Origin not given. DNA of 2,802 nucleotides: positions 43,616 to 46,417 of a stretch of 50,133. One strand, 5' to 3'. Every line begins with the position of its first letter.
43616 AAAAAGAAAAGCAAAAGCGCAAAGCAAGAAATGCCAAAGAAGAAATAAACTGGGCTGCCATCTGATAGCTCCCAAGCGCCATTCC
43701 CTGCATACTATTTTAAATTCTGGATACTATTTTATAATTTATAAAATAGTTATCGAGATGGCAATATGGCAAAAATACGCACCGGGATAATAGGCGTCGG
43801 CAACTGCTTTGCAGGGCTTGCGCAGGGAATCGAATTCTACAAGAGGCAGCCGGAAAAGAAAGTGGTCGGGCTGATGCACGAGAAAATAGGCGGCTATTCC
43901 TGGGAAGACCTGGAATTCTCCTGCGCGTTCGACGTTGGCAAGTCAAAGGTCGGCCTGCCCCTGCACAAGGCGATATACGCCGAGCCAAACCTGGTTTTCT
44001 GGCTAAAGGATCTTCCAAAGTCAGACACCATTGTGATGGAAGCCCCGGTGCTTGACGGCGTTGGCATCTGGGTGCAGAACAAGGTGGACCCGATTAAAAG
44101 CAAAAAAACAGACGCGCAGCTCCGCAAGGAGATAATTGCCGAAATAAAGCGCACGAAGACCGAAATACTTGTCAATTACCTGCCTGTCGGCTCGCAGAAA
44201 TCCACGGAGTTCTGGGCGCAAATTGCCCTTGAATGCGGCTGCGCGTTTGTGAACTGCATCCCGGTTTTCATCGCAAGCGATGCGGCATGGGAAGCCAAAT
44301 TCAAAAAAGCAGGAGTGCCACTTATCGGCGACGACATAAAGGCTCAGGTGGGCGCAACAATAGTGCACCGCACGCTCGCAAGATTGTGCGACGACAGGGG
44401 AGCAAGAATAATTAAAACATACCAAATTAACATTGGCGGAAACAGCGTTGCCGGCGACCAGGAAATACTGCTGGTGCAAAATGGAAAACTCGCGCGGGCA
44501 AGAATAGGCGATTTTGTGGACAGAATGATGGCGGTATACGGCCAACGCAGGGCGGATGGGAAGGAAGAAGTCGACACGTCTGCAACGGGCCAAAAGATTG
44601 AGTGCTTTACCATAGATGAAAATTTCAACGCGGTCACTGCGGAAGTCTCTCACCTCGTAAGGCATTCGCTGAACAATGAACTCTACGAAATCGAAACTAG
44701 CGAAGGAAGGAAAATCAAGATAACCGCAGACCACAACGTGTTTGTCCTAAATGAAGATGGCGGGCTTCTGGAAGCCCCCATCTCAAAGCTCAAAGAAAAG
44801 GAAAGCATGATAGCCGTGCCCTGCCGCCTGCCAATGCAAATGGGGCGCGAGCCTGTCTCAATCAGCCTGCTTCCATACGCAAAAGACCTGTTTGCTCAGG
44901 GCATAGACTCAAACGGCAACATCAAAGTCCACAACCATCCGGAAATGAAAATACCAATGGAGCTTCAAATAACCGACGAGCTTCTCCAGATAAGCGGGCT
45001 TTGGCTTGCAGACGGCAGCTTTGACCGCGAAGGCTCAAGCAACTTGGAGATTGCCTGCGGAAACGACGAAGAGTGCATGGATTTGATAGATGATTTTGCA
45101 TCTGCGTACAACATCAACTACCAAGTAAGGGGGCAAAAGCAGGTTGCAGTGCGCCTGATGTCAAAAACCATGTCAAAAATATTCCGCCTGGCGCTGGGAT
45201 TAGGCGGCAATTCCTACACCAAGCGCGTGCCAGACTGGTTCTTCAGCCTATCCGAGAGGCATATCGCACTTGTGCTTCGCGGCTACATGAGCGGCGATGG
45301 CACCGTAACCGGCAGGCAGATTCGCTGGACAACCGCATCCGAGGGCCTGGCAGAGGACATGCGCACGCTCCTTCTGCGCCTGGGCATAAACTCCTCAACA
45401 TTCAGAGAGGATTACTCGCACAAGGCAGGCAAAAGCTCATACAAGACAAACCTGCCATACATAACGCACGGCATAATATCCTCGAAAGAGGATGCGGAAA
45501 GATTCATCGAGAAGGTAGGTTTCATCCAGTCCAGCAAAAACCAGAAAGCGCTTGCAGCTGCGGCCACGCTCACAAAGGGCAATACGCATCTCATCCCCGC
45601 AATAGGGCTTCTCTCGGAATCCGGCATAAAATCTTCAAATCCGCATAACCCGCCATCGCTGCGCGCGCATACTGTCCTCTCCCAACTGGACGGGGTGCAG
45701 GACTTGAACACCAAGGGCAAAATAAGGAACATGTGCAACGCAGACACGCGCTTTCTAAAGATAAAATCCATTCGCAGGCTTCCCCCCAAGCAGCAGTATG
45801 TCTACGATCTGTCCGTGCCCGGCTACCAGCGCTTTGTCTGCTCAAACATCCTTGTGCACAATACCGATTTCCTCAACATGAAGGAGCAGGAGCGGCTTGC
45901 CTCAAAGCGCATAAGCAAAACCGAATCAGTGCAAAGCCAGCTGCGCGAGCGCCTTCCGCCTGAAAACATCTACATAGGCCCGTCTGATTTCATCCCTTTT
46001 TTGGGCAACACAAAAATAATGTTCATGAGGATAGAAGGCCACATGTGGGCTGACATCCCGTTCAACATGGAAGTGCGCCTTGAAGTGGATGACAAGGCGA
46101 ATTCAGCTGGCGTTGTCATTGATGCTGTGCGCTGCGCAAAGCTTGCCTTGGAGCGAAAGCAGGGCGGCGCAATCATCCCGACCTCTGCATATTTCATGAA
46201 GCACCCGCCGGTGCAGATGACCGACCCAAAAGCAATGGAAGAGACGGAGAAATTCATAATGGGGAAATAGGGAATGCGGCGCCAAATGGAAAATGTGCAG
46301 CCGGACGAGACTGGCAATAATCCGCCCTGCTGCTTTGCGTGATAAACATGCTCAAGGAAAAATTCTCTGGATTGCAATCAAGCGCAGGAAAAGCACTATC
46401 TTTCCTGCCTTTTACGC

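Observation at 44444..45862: Intein with a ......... endonuclease inserted in the catalytic GGN|TDF motif of myo-inositol-1-phosphate synthase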

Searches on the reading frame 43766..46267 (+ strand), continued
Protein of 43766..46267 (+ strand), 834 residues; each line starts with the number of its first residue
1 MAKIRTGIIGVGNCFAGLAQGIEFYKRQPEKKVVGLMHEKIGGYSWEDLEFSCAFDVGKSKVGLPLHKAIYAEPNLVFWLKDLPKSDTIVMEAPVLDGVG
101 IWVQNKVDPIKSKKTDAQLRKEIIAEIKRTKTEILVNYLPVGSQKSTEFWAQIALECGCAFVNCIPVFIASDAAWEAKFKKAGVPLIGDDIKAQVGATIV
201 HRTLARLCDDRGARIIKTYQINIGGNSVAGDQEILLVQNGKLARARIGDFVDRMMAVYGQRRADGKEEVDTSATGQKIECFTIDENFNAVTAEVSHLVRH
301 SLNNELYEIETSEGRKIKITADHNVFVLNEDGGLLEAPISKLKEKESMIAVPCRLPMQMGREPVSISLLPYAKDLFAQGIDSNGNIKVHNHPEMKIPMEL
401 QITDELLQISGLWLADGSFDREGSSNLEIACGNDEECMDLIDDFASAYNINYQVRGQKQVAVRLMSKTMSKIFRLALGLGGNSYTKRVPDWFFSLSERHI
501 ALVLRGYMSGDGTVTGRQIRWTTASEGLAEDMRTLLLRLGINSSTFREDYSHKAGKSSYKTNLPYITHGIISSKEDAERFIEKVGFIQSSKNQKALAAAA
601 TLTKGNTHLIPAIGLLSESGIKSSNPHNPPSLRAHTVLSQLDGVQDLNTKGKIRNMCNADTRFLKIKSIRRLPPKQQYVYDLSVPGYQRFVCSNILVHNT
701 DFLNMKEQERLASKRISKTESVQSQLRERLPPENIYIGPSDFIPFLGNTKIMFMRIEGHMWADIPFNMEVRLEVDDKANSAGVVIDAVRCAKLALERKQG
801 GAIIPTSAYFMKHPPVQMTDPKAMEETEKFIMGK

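Call 54: fold_search(model_id=the predicted structure, library=pdb)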
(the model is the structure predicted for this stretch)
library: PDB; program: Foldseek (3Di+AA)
matches with E <= 10: 680; with E <= 0.001: 112
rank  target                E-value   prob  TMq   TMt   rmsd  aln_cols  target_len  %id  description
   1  7qss                  3.8e-27  1.00  0.43  0.78   4.6       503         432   18  Crystal structure of homing endonuclease-associated TliVMA intein (C1A) (released 2022-03-30)
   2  2cw7                  3.0e-26  1.00  0.42  0.64   7.8       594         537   18  Crystal structure of intein homing endonuclease II (released 2006-04-18)
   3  1dq3                  8.3e-24  1.00  0.39  0.67   8.6       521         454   16  CRYSTAL STRUCTURE OF AN ARCHAEAL INTEIN-ENCODED HOMING ENDONUCLEASE PI-PFUI (released 2000-07-05)
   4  7qsu                  1.5e-23  1.00  0.37  0.79   7.0       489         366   17  Crystal structure of homing endonuclease-associated TliVMA intein (C1A, d333-339) (released 2022-03-30)
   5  1gr0                  6.2e-23  1.00  0.36  0.89   7.8       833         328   18  myo-inositol 1-phosphate synthase from Mycobacterium tuberculosis in complex with NAD and zinc. (released 2002-03-12)
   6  7qst                  1.5e-21  1.00  0.37  0.79   4.9       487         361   17  Crystal structure of homing endonuclease-associated PhoVMA intein (C1A) (released 2022-03-30)
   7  6k96_A                7.2e-18  1.00  0.23  0.55  13.4       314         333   26  Crystal structure of Ari2 (released 2019-12-25)
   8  6k96_B                7.6e-18  1.00  0.23  0.53  13.8       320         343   26  Crystal structure of Ari2 (released 2019-12-25)
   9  1ef0_A                1.0e-12  1.00  0.29  0.51  10.5       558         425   14  CRYSTAL STRUCTURE OF PI-SCEI MINIPRECURSOR (released 2000-06-07)
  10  1vde_B                9.7e-12  1.00  0.29  0.50  10.2       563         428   13  PI-SCEI, A HOMING ENDONUCLEASE WITH PROTEIN SPLICING ACTIVITY (released 1998-04-08)
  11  3cin                  1.7e-11  1.00  0.22  0.47   4.5       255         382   20  CRYSTAL STRUCTURE OF A MYO-INOSITOL-1-PHOSPHATE SYNTHASE-RELATED PROTEIN (TM_1419) FROM THERMOTOGA MARITIMA MSB8 AT 1.70 (released 2008-03-25)
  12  1jva_B                3.3e-11  1.00  0.29  0.50  10.4       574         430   12  CRYSTAL STRUCTURE OF THE VMA1-DERIVED ENDONUCLEASE BEARING THE N AND C EXTEIN PROPEPTIDES (released 2002-08-29)
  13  1lws_A                2.0e-10  1.00  0.27  0.46  12.8       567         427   13  Crystal structure of the intein homing endonuclease PI-SceI bound to its recognition sequence (released 2002-09-27)
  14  1vde_A                2.3e-10  1.00  0.28  0.49  11.1       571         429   13  PI-SCEI, A HOMING ENDONUCLEASE WITH PROTEIN SPLICING ACTIVITY (released 1998-04-08)
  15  1jva_A                8.9e-10  1.00  0.28  0.48  10.5       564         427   13  CRYSTAL STRUCTURE OF THE VMA1-DERIVED ENDONUCLEASE BEARING THE N AND C EXTEIN PROPEPTIDES (released 2002-08-29)
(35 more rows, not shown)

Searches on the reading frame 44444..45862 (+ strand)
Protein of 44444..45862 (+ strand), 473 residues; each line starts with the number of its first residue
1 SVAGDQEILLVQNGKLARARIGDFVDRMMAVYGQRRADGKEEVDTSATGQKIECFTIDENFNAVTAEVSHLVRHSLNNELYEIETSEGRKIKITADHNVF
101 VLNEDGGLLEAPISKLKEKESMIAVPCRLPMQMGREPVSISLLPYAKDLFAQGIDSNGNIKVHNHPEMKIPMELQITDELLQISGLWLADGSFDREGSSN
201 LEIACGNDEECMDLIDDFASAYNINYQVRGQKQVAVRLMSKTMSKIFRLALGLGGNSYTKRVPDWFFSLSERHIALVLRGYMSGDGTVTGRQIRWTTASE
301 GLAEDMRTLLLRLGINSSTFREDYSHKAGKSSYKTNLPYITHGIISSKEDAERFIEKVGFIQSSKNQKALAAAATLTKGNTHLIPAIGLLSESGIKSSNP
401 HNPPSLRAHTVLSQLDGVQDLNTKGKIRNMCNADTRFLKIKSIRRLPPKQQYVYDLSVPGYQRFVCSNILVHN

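Call 4: search_protein_families(library=pfam, proteins=[window:44444-45862:+], max_evalue=0.1)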
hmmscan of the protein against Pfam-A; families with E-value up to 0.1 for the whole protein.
window:44444-45862:+ (473 aa): 5 families
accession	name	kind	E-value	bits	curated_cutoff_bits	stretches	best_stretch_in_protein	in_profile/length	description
PF14890.11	Intein_splicing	-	1.8e-26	93.3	35.8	1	56-473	25-155/155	Intein splicing domain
PF14528.11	LAGLIDADG_3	-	2.9e-20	72.7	22.5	1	274-359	3-82/82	LAGLIDADG-like domain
PF14527.11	LAGLIDADG_WhiA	-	0.00071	20.1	23.2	1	183-248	5-69/93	WhiA LAGLIDADG-like domain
PF03161.18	LAGLIDADG_2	-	0.0054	17.1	25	1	186-247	107-168/168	LAGLIDADG DNA endonuclease family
PF01079.26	Hint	-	0.0058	16.7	29.7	1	41-104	28-91/213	Hint module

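Call 5: search_protein_families(library=ncbifam, proteins=[window:44444-45862:+], max_evalue=0.1)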
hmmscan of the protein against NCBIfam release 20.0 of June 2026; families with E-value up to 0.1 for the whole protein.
window:44444-45862:+ (473 aa): 15 families
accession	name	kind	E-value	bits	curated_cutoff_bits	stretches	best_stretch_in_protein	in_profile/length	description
NF011491.0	PRK14898.1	equivalog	1.9e-27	95.7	783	1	1-473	76-543/860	DNA-directed RNA polymerase subunit A''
NF005852.0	PRK07773.1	equivalog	2.4e-21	75.8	780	3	254-372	592-707/886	replicative DNA helicase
NF045703.1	rSAM_Tes_intein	exception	6.8e-18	63.9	1700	2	165-322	356-515/1040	tetraether lipid synthase Tes, intein-containing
NF011303.0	PRK14715.1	equivalog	6.9e-16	56.5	1585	1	178-367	1118-1317/1627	DNA-directed DNA polymerase II large subunit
NF011418.0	PRK14845.1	equivalog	2.1e-11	42.4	756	1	49-367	64-306/1049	translation initiation factor IF-2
NF003159.0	PRK04132.1-4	equivalog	4.1e-11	41.6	999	2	272-371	263-343/852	replication factor C small subunit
TIGR01445.1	intein_Nterm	domain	1.5e-09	38.7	24.5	1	2-101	2-83/83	intein N-terminal splicing region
NF038098.1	GyrA_w_intein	exception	5.7e-09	34.4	1850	1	248-375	310-430/1232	intein-containing DNA gyrase subunit A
NF006207.0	PRK08332.1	equivalog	8.6e-09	33.2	2400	1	257-328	1080-1152/1684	vitamin B12-dependent ribonucleotide reductase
NF003157.0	PRK04132.1-2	equivalog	1.3e-08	33.3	1103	1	247-370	240-353/864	replication factor C small subunit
NF011302.0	PRK14714.1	equivalog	1.1e-07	29.8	1791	1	3-124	934-1052/1350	DNA-directed DNA polymerase II large subunit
NF011287.0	PRK14698.1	equivalog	5.4e-05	21.4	1238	1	19-319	256-533/1017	V-type ATP synthase subunit A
NF038162.1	RtcB_rel_intein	exception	0.00017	19.7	1150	1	45-128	117-193/961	intein-containing RtcB family protein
NF007072.0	PRK09519.1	equivalog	0.0016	16.9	1024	1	254-324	440-515/790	intein-containing recombinase RecA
NF003158.0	PRK04132.1-3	equivalog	0.0043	14.2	1750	1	51-140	97-184/1437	replication factor C small subunit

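Call 24: search_protein_representatives(protein=window:44444-45862:+)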
Query: 473 residues. Proteins with E-value up to 0.001 (for the whole library): 4358; up to 1e-10: 911; up to 1e-30: 63. The best 150 are listed.
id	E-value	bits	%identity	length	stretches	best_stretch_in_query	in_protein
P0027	6.1e-162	555.8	54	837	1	1-473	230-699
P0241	1.7e-75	271.0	32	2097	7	160-473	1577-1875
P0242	8.9e-72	258.7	30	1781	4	170-473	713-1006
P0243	4.3e-71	256.4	28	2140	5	1-473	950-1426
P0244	5.9e-66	239.5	31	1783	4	168-473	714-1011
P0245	7.0e-64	232.6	33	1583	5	168-473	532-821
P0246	1.3e-62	228.5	30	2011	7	162-473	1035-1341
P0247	5.1e-60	219.9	33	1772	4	166-473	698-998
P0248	2.3e-59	217.7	32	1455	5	161-473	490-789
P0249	1.8e-56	208.2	36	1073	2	166-473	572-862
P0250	2.8e-56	207.6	32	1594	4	164-473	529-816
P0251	3.8e-56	207.1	28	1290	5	1-473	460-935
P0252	6.3e-54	199.8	35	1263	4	167-473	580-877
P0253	3.2e-53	197.5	32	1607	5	165-370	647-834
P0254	1.1e-49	185.8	36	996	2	169-473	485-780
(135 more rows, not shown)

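Call 25: search_protein_families(library=pfam, proteins=[P0241, P0242, P0243, P0245, P0249, P0254], max_evalue=0.00001)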
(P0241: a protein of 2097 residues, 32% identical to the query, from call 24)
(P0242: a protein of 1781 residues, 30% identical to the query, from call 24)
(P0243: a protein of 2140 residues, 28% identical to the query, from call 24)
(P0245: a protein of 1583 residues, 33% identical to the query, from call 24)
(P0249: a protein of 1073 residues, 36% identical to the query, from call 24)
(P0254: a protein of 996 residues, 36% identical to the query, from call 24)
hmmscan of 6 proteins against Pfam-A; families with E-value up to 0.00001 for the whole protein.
P0241 (2097 aa): 4 families
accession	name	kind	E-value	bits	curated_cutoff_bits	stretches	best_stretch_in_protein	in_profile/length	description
PF14890.11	Intein_splicing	-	6.3e-61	205.1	35.8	3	255-754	10-155/155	Intein splicing domain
PF14528.11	LAGLIDADG_3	-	2e-30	105.3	22.5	2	1105-1178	3-82/82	LAGLIDADG-like domain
PF00437.27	T2SSE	-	6.2e-25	88.1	24.9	2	1903-1966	193-257/370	Type II/IV secretion system protein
PF05204.19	Hom_end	-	5.6e-07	30.1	21.1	0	1093-1158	2-71/110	Homing endonuclease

P0242 (1781 aa): 4 families
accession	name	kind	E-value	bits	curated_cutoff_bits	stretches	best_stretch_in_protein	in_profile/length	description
PF14890.11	Intein_splicing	-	1.9e-49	167.9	35.8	2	514-1006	12-155/155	Intein splicing domain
PF14528.11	LAGLIDADG_3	-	1.2e-34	118.8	22.5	2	1373-1455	3-82/82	LAGLIDADG-like domain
PF00437.27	T2SSE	-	1.6e-07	30.7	24.9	0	415-491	104-180/370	Type II/IV secretion system protein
PF01079.26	Hint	-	6.9e-07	29.5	29.7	0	539-609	38-115/213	Hint module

P0243 (2140 aa): 3 families
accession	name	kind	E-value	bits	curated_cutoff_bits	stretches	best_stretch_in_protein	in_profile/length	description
PF14890.11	Intein_splicing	-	2.3e-54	183.9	35.8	3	452-927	29-155/155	Intein splicing domain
PF14528.11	LAGLIDADG_3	-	5e-35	120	22.5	2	1218-1298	1-82/82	LAGLIDADG-like domain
PF00437.27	T2SSE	-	1.1e-24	87.2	24.9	1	1429-1485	181-233/370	Type II/IV secretion system protein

P0245 (1583 aa): 5 families
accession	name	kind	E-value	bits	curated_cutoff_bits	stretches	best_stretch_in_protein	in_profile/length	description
PF14890.11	Intein_splicing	-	1.2e-42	145.7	35.8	2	332-821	4-155/155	Intein splicing domain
PF14528.11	LAGLIDADG_3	-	8.5e-35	119.3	22.5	2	634-706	3-81/82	LAGLIDADG-like domain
PF00437.27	T2SSE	-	1.2e-23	83.8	24.9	2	184-324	27-181/370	Type II/IV secretion system protein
PF05204.19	Hom_end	-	4.8e-08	33.5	21.1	0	1190-1260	18-96/110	Homing endonuclease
PF23989.1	PilB3_C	-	1.2e-07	32.2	27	1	1409-1481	3-74/83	PilB3-like, C-terminal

P0249 (1073 aa): 3 families
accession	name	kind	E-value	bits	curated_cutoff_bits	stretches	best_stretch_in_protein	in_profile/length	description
PF00437.27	T2SSE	-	2.4e-40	138.8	24.9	2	186-353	8-181/370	Type II/IV secretion system protein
PF14890.11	Intein_splicing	-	6.3e-27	94.7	35.8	1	361-862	3-155/155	Intein splicing domain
PF14528.11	LAGLIDADG_3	-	1.3e-19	70.6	22.5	1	673-748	2-82/82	LAGLIDADG-like domain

P0254 (996 aa): 3 families
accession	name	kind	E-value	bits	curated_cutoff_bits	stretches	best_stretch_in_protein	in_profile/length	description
PF00437.27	T2SSE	-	3e-31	108.9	24.9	2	803-884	193-273/370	Type II/IV secretion system protein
PF14890.11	Intein_splicing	-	3.1e-19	69.7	35.8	1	334-780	40-155/155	Intein splicing domain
PF14528.11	LAGLIDADG_3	-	5.3e-19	68.7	22.5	1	587-661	2-82/82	LAGLIDADG-like domain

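Call 26: find_related_loci(query=A1, collection=genome_contigs, flank=3000)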
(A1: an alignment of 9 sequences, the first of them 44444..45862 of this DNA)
Query A1 (473 aa) in genome_contigs; peptide patterns used: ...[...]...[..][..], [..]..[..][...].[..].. (x = any residue, [..] = any of these).
106 stretches matched a pattern; 44 encode a relative of the query (tblastn E <= 1e-3); 43 distinct loci.
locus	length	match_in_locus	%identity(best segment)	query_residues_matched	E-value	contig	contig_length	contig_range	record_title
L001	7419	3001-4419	67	1-473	0e+0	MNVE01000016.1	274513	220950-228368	MAG: Candidatus Micrarchaeota archaeon CG1_02_47_40 cg1_0.2_scaffold_6_c, whole genome shotgun sequence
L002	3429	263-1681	64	1-473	0e+0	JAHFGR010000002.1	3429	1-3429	MAG: Candidatus Micrarchaeota archaeon isolate nzgw32 NODE_63617_length_3430_cov_1.823512, whole genome shotgun sequence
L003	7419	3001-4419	63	1-473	0e+0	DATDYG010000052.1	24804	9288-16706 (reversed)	MAG TPA_asm: Candidatus Bilamarchaeaceae archaeon isolate SMAG_U8159 k141_647462, whole genome shotgun sequence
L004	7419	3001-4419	61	1-473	0e+0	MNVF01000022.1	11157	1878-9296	MAG: Candidatus Micrarchaeota archaeon CG1_02_49_24 cg1_0.2_scaffold_5734_c, whole genome shotgun sequence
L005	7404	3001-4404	53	1-473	1e-167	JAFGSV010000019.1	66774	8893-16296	MAG: Candidatus Aenigmatarchaeota archaeon isolate Zod_Metabat.932 k87_9457405, whole genome shotgun sequence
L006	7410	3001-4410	51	1-473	7e-160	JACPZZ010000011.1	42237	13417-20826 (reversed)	MAG: Candidatus Aenigmatarchaeota archaeon isolate NC_groundwater_903_Pr1_S-0.2um_45_27 Montesol18-Sp2_coassembly_scaffo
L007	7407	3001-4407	52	1-473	1e-158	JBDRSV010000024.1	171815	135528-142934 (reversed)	MAG: Candidatus Aenigmatarchaeota archaeon isolate MEGAHIT-group-3.35 k141_321813, whole genome shotgun sequence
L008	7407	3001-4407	50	1-473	2e-157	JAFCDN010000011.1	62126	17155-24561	MAG: Candidatus Iainarchaeum archaeon isolate Meg19_1012_Bin_505 Meg19_1012_Bin_505_scaffold_1216, whole genome shotgun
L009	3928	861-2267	52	1-473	2e-159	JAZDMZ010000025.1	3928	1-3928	MAG: Candidatus Aenigmatarchaeota archaeon isolate MEGAHIT-group-0.686 k141_3344700, whole genome shotgun sequence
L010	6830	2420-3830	53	1-473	3e-152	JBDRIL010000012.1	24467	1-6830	MAG: archaeon isolate MEGAHIT-group-1.583 k141_8077646, whole genome shotgun sequence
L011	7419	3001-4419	62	1-473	0e+0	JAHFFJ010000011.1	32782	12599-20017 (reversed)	MAG: Candidatus Micrarchaeota archaeon isolate nzgw29 NODE_732_length_32783_cov_3.867981, whole genome shotgun sequence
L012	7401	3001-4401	47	1-473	3e-143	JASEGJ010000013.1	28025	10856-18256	MAG: Candidatus Hodarchaeaceae archaeon isolate Yes49-31 NODE_13_length_28025_cov_19.694244, whole genome shotgun sequen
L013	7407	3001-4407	47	1-473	1e-141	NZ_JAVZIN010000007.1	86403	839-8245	MAG: Candidatus Hadarchaeum sp. isolate DRTY-6_201901_bins_47 DRTY-6_201901_bins_47_scaffold_7, whole genome shotgun seq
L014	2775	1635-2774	53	1-387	1e-143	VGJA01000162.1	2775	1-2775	MAG: Candidatus Altiarchaeales archaeon isolate M_DeepCast_200m_m2_220 M_DeepCast_200m_m2_220_Ga0194113_10088070, whole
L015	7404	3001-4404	45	1-473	1e-136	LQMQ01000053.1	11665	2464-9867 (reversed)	MAG: Candidatus Hadarchaeum yellowstonense isolate YNP_45 contig_124_5992, whole genome shotgun sequence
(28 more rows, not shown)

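Call 61: find_related_loci(query=A1, collection=viral_contigs, flank=2500)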
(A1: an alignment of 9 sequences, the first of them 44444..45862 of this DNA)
Query A1 (473 aa) in viral_contigs; peptide patterns used: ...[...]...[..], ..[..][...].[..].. (x = any residue, [..] = any of these).
52 stretches matched a pattern; 15 encode a relative of the query (tblastn E <= 1e-3); 15 distinct loci.
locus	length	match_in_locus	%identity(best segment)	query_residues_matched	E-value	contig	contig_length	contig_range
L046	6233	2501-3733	28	1-473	1e-42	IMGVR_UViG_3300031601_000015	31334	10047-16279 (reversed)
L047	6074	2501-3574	21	1-367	5e-18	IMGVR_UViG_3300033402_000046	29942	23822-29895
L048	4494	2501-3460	24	68-473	6e-18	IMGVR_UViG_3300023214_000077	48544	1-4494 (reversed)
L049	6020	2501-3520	24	145-473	4e-10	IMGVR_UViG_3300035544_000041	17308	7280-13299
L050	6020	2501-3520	24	145-473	4e-10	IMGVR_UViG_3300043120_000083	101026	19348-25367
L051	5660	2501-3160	24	58-315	7e-10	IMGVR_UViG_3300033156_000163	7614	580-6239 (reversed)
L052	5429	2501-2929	33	176-319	2e-8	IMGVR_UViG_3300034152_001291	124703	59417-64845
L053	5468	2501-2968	25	178-333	3e-7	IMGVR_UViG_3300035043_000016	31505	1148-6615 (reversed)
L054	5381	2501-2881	29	183-319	3e-7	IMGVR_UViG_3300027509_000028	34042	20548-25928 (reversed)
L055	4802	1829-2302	24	176-333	3e-7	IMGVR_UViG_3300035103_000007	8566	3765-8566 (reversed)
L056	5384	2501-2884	26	185-315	1e-6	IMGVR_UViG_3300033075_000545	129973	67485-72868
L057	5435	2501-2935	25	175-314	1e-6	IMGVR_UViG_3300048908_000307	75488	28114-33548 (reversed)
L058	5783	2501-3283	23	183-437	2e-6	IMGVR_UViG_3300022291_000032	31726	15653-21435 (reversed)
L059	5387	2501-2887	28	185-314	7e-5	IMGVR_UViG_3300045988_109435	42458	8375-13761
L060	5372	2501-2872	29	185-315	2e-4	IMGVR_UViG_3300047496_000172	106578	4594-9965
